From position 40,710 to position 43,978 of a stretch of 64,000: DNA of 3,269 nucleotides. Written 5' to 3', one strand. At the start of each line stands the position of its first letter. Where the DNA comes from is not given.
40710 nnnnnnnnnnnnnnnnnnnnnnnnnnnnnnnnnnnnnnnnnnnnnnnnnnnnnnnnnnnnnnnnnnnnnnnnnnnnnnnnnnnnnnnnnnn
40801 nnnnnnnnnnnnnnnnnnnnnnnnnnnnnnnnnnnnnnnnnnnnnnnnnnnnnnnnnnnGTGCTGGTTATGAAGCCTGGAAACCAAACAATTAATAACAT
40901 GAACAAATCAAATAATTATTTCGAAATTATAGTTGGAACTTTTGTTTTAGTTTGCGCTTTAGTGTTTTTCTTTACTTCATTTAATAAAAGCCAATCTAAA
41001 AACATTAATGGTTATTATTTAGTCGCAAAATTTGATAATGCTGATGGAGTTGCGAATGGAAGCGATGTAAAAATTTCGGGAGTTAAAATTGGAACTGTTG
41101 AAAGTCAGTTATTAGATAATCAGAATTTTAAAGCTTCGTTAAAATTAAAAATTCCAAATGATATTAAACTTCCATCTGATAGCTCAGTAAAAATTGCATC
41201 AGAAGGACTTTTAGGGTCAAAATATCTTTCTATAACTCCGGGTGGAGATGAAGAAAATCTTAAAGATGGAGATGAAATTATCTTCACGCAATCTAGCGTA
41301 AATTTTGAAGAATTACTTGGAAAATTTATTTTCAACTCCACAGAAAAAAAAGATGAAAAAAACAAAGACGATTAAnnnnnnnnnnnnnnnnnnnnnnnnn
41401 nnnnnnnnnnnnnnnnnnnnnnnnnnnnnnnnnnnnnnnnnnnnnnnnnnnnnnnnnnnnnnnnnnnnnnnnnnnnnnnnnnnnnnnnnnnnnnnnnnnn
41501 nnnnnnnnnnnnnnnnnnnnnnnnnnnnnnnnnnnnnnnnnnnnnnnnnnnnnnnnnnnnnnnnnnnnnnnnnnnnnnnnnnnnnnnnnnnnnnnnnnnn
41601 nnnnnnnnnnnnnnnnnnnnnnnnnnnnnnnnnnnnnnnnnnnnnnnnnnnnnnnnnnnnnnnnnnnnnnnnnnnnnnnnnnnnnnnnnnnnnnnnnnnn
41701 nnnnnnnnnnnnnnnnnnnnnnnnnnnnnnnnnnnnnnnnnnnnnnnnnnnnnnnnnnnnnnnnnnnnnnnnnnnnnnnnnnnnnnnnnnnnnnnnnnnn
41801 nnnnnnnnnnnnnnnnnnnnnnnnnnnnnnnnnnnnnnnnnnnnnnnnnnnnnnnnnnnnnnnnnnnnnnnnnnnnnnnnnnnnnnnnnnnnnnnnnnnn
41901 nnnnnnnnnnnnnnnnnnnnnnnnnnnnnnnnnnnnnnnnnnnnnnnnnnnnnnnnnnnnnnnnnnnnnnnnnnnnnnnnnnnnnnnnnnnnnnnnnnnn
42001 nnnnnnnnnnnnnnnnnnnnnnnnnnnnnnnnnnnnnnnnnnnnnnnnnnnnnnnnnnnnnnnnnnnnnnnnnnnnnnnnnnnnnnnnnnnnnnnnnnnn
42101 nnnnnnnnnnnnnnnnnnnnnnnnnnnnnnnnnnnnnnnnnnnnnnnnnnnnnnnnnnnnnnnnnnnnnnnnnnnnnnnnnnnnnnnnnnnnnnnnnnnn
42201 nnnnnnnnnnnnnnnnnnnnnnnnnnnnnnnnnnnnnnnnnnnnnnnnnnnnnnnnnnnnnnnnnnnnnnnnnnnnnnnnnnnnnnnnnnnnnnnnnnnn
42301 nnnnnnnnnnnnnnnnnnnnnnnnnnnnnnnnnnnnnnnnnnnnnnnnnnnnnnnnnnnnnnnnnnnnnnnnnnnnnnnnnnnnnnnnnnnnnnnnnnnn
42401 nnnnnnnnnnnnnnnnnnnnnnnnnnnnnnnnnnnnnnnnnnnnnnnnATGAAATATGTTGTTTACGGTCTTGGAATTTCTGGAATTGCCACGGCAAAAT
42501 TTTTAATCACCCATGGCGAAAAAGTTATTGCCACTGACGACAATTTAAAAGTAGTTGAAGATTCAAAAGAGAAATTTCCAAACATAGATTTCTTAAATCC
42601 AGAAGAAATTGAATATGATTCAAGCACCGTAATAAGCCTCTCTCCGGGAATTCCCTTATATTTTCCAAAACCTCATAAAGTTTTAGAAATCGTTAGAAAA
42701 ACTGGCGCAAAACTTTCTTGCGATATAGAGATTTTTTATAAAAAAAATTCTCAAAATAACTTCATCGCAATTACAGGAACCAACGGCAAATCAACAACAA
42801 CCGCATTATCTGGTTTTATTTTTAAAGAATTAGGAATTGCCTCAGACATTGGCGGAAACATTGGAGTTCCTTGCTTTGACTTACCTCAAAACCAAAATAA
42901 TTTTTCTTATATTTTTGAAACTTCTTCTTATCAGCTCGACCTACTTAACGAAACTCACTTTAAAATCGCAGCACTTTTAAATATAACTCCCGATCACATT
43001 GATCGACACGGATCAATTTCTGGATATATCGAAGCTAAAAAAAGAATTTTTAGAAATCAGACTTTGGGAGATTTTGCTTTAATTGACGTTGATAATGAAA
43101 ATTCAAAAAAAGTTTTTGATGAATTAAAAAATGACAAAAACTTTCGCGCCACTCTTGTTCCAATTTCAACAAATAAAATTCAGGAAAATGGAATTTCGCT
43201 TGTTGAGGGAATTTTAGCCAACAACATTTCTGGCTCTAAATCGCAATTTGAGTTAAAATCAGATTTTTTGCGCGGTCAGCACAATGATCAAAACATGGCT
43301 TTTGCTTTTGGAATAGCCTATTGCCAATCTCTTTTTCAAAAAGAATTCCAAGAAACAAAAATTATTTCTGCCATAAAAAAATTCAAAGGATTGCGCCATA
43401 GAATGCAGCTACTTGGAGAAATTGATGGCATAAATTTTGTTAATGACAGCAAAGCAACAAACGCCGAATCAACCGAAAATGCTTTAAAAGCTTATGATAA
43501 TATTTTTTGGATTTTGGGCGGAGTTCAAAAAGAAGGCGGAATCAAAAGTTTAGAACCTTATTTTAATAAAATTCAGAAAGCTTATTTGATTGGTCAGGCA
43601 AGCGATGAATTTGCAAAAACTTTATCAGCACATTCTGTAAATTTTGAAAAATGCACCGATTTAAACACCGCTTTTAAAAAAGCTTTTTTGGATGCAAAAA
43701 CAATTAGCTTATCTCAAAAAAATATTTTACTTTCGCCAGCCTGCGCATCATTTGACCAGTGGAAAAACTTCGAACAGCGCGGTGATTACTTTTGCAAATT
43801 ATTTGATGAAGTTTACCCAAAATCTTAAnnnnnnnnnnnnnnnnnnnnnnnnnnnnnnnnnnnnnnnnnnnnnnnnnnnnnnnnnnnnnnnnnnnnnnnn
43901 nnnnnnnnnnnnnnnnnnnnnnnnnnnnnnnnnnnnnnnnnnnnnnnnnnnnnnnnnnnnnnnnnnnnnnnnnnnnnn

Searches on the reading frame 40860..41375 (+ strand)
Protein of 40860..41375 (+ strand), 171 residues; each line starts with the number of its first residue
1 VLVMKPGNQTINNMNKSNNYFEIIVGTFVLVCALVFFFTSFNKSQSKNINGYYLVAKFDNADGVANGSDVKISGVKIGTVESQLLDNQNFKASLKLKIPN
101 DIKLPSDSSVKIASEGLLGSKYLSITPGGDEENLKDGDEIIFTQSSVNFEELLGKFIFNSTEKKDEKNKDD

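Call 5: search_protein_families(library=pfam, proteins=[window:40860-41375:+], max_evalue=1)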
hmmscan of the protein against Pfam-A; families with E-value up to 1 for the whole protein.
window:40860-41375:+ (171 aa): 2 families
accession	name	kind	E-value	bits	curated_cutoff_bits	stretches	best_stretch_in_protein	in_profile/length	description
PF02470.25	MlaD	-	3.2e-19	69.4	25.1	1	50-128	1-81/81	MlaD protein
PF05078.17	DUF679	-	0.14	12.5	25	1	12-60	26-75/163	Protein of unknown function (DUF679)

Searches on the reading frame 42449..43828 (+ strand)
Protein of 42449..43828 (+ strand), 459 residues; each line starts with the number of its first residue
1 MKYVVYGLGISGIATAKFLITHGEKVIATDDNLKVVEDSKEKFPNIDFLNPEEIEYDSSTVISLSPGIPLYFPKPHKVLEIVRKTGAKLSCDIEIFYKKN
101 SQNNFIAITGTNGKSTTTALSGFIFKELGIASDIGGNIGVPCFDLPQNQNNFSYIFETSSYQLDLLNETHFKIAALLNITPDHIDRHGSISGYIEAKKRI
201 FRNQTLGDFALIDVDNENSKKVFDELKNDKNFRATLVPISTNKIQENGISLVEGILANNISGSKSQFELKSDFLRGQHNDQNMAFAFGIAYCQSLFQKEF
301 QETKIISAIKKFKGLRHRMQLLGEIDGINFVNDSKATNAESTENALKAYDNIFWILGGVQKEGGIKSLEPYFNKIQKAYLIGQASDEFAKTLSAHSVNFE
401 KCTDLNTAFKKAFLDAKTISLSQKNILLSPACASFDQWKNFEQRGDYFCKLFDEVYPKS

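Call 5: search_protein_families(library=pfam, proteins=[window:42449-43828:+], max_evalue=1)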
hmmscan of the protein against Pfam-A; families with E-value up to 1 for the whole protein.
window:42449-43828:+ (459 aa): 6 families
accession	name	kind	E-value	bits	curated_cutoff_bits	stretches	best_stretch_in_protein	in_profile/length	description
PF08245.18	Mur_ligase_M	-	4.9e-24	85.8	24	1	108-289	1-199/200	Mur ligase middle domain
PF02875.26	Mur_ligase_C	-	6.5e-09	37.1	28.4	1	317-417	1-116/127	Mur ligase, glutamate ligase domain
PF21799.2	MurD-like_N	-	0.00012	22.7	27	1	2-74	2-75/88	Mur ligase MurD-like, N-terminal domain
PF02057.21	Glyco_hydro_59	-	0.02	14.6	27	1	256-388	118-250/294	Glycosyl hydrolase family 59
PF02254.24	TrkA_N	-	0.23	12.2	23.8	1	3-43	1-41/116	TrkA-N domain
PF03880.21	DbpA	-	0.72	10.4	25.6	0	204-230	36-62/72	DbpA RNA binding domain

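Call 29: list_cluster_members(proteins=[P0001, P0004, P0043, P0066, P0098, P0022, P0023, window:42449-43825:+])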
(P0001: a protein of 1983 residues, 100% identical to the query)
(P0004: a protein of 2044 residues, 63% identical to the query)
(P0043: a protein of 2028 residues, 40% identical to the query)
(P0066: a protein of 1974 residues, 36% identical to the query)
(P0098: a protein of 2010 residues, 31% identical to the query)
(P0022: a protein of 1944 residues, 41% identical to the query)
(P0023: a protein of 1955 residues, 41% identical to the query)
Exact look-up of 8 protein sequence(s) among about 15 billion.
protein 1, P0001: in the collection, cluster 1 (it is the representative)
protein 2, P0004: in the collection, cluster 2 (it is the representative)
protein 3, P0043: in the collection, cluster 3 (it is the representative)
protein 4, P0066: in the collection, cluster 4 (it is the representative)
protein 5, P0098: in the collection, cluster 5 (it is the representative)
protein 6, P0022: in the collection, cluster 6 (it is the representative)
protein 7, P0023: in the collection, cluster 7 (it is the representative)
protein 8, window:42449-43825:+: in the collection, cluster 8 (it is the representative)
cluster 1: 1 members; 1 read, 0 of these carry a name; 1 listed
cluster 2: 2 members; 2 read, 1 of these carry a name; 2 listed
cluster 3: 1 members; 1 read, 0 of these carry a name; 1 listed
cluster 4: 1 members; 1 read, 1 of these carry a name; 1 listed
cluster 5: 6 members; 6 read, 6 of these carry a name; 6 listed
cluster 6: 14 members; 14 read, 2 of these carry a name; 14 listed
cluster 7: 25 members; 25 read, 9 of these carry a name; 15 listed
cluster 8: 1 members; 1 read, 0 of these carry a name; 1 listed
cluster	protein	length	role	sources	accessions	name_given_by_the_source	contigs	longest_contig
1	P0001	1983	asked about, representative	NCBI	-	-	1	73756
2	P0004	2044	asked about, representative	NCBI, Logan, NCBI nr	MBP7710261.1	MAG: hypothetical protein KA100_04245 [Rickettsiales bacterium] | hypothetical protein [Rickettsiales bacterium]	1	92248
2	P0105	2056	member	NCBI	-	-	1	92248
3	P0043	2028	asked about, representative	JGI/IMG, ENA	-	-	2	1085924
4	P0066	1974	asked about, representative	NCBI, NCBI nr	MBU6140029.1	MAG: hypothetical protein KGP29_00525 [Proteobacteria bacterium] | hypothetical protein [Pseudomonadota bacterium]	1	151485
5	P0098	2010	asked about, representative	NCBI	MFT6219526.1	MAG: hypothetical protein ACJAVG_000223 [Rickettsiales bacterium]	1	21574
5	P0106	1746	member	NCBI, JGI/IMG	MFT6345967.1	MAG: hypothetical protein ACJA02_000183 [Myxococcota bacterium] | hypothetical protein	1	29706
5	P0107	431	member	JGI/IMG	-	hypothetical protein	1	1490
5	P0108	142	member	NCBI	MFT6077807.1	MAG: hypothetical protein ACJATU_001020, partial [Rickettsiales bacterium]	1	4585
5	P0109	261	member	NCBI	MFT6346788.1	MAG: hypothetical protein ACJA02_001033, partial [Myxococcota bacterium]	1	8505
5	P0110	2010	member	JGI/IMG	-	hypothetical protein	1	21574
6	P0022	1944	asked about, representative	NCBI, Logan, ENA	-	-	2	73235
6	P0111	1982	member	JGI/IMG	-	hypothetical protein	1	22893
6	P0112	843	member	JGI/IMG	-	hypothetical protein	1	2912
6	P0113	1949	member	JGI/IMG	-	-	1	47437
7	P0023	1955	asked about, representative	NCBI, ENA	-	-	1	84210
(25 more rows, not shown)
